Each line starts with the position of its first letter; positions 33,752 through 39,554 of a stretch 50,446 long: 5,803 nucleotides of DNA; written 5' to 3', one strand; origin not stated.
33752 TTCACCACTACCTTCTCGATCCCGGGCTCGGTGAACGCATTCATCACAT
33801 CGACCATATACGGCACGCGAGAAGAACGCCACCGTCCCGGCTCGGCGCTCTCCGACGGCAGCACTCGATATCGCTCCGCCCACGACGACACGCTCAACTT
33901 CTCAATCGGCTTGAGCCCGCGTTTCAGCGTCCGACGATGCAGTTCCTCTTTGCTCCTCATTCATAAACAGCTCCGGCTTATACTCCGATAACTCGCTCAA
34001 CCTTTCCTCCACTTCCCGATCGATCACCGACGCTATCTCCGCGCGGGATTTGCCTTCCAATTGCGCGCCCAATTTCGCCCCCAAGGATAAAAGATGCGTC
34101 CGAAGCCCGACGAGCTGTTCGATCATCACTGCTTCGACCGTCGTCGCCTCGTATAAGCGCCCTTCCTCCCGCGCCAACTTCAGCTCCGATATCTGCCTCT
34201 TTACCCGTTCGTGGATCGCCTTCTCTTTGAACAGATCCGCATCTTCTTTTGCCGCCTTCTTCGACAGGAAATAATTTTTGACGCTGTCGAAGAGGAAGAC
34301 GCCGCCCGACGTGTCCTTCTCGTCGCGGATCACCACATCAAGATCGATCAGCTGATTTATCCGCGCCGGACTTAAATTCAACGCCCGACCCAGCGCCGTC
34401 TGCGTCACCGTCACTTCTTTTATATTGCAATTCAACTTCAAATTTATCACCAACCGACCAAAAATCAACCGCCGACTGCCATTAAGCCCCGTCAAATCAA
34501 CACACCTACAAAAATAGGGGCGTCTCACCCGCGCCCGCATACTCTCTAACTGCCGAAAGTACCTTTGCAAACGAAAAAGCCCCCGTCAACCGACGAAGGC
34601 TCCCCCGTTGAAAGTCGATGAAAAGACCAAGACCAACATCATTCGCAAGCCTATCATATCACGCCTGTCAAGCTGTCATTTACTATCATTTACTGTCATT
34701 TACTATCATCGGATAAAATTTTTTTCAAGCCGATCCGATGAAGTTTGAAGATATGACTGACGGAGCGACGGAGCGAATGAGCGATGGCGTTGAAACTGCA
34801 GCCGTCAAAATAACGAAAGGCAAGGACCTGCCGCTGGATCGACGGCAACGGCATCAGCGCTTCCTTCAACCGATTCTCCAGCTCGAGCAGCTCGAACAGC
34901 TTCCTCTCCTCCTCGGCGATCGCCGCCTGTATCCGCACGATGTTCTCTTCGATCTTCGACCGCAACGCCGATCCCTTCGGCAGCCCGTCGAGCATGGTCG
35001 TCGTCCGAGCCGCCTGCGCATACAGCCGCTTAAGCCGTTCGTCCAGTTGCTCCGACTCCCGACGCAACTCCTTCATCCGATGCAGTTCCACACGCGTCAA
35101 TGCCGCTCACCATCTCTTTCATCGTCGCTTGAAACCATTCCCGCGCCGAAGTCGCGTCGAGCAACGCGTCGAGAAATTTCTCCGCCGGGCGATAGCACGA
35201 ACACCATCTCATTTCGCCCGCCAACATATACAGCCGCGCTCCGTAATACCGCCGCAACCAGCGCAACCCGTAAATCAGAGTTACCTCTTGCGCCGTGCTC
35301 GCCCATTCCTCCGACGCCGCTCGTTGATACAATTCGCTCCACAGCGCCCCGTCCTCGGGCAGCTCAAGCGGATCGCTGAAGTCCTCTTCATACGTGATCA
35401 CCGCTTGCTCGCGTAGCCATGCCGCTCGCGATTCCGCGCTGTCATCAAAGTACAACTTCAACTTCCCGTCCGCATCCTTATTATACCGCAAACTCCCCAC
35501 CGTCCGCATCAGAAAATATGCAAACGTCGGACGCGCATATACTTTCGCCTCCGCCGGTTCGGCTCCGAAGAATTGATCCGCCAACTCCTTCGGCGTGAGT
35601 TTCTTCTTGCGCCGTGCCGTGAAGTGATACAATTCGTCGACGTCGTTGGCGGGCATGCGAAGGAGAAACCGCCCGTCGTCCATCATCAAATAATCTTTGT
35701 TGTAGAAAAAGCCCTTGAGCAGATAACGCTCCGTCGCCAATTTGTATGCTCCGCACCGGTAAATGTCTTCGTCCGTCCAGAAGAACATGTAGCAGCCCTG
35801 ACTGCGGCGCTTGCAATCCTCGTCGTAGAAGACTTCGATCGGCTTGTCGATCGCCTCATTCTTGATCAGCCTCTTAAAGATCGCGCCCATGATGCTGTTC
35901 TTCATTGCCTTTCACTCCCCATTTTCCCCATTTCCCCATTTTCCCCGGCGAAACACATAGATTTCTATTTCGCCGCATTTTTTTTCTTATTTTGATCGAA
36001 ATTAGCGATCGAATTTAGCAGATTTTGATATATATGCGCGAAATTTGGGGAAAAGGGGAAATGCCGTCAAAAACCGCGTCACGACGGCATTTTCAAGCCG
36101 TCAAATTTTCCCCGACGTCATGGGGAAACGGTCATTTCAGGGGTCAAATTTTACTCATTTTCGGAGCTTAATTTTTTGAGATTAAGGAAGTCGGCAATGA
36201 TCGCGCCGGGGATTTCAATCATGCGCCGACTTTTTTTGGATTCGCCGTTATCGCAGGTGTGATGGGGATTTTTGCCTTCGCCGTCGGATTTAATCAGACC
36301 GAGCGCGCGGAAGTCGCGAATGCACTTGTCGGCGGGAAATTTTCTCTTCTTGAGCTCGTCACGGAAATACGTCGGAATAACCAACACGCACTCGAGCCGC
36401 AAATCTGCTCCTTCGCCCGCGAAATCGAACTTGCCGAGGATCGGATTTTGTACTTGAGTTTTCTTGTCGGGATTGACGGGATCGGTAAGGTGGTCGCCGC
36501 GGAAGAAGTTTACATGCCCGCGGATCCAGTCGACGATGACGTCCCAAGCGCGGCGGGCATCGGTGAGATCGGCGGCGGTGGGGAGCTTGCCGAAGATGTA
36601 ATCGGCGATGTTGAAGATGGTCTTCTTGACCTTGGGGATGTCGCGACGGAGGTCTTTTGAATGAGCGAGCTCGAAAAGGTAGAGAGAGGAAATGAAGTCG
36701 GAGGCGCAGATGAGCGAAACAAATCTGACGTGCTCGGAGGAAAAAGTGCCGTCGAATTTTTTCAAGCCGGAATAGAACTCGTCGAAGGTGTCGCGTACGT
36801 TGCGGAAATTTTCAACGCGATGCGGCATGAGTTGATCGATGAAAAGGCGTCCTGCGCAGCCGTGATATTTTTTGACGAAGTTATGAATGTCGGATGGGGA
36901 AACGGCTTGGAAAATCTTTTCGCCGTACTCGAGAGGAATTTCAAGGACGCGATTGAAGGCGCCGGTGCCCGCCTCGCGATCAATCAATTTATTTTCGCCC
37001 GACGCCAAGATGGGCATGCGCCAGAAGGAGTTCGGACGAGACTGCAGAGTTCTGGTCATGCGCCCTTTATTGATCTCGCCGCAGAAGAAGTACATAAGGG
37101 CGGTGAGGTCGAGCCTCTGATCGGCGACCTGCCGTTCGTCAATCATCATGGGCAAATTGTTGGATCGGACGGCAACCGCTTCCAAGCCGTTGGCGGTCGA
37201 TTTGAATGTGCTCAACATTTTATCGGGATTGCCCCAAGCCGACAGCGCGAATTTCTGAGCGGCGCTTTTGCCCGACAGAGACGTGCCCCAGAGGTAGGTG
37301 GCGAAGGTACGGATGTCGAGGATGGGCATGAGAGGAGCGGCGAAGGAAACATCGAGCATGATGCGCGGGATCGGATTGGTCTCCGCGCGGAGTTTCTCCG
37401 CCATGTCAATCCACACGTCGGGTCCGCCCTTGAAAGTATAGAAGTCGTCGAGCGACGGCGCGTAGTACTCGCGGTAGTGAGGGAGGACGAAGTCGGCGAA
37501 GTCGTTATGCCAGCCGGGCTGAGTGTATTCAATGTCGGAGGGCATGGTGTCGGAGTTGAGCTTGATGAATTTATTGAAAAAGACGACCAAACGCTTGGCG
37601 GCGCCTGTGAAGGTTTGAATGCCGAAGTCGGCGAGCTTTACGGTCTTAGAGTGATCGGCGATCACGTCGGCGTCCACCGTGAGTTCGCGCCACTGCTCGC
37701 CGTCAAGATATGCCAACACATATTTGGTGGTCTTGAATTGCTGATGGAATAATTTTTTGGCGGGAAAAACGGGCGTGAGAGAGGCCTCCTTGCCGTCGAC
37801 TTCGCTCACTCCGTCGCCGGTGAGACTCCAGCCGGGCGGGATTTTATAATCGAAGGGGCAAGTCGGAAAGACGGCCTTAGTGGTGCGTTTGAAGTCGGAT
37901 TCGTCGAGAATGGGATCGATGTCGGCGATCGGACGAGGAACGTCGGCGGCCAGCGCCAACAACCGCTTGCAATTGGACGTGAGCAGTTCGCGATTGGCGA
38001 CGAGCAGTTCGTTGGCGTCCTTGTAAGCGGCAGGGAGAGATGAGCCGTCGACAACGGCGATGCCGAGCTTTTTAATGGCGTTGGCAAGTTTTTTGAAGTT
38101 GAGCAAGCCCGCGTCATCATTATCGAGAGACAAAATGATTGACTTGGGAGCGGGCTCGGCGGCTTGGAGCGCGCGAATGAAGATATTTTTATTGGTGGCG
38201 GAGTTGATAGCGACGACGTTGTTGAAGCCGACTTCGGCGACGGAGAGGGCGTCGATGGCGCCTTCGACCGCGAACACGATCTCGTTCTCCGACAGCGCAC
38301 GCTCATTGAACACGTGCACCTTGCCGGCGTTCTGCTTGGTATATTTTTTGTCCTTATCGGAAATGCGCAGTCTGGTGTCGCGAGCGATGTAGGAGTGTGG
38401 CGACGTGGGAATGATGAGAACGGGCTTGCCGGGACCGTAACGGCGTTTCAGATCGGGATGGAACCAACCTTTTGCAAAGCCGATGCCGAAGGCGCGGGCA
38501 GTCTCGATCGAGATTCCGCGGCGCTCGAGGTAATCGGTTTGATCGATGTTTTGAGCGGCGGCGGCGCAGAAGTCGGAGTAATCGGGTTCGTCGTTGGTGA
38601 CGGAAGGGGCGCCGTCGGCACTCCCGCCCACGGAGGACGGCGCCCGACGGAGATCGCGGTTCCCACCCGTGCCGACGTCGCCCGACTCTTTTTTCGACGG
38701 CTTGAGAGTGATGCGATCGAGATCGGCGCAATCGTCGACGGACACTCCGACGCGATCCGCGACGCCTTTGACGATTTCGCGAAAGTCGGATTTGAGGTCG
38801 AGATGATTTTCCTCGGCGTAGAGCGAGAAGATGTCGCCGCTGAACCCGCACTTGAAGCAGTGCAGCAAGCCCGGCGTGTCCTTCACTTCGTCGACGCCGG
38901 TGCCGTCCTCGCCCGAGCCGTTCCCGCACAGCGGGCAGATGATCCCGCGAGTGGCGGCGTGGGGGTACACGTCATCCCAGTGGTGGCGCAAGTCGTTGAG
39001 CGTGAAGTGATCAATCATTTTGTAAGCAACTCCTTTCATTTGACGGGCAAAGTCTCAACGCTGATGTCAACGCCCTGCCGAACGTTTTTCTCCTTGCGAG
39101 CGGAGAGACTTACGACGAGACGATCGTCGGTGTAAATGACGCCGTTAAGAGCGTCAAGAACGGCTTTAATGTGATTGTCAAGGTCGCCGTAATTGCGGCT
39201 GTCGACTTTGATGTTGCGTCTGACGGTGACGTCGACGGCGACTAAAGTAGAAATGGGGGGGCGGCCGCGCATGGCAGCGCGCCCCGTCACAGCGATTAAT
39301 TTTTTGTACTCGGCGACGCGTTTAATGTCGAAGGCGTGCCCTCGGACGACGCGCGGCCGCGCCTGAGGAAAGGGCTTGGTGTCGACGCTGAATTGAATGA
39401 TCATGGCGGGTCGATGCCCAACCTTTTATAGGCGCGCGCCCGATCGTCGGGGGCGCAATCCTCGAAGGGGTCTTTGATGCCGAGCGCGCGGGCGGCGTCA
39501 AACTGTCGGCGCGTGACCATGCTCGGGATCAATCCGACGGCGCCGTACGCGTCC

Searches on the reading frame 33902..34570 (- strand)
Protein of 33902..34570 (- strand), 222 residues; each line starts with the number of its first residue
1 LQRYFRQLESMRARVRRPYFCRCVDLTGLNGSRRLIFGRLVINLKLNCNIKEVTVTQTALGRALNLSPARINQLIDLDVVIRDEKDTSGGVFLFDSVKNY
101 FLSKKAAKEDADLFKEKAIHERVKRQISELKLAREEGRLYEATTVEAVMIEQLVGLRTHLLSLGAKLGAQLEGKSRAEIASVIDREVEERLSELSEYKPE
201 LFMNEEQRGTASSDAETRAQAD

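Call 74: search_protein_families(library=phrogs, proteins=[window:33902-34570:-], max_evalue=0.001)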
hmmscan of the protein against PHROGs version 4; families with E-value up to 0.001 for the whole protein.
window:33902-34570:- (222 aa): 1 family
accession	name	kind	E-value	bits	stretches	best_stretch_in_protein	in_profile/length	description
phrog_57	-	head and packaging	2.4e-21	77.5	1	51-220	9-195/199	terminase small subunit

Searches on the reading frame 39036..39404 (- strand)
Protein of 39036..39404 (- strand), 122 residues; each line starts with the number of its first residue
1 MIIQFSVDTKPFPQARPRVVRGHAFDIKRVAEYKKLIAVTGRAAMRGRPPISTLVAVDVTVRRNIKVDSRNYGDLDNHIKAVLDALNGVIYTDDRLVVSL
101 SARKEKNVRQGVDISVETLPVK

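Call 74: search_protein_families(library=phrogs, proteins=[window:39036-39404:-], max_evalue=0.001)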
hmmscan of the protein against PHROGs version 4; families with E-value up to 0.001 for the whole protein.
window:39036-39404:- (122 aa): 7 families
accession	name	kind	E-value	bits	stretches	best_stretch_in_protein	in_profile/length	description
phrog_140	-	DNA, RNA and nucleotide metabolism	4.5e-24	86.3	1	1-119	37-168/219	RusA-like Holliday junction resolvase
phrog_34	-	DNA, RNA and nucleotide metabolism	9.1e-08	33.1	1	29-114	103-189/259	RusA-like Holliday junction resolvase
phrog_11894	-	DNA, RNA and nucleotide metabolism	1.1e-06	29.9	1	1-108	1-109/122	RusA-like Holliday junction resolvase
phrog_11573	-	unknown function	3.6e-05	25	1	5-113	3-101/110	-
phrog_24390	-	unknown function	0.00014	23.1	1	73-116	12-55/62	-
phrog_1532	-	unknown function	0.00035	21.2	1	57-111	8-63/80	-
phrog_6537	-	DNA, RNA and nucleotide metabolism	0.00073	21.1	1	24-98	28-98/126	RusA-like Holliday junction resolvase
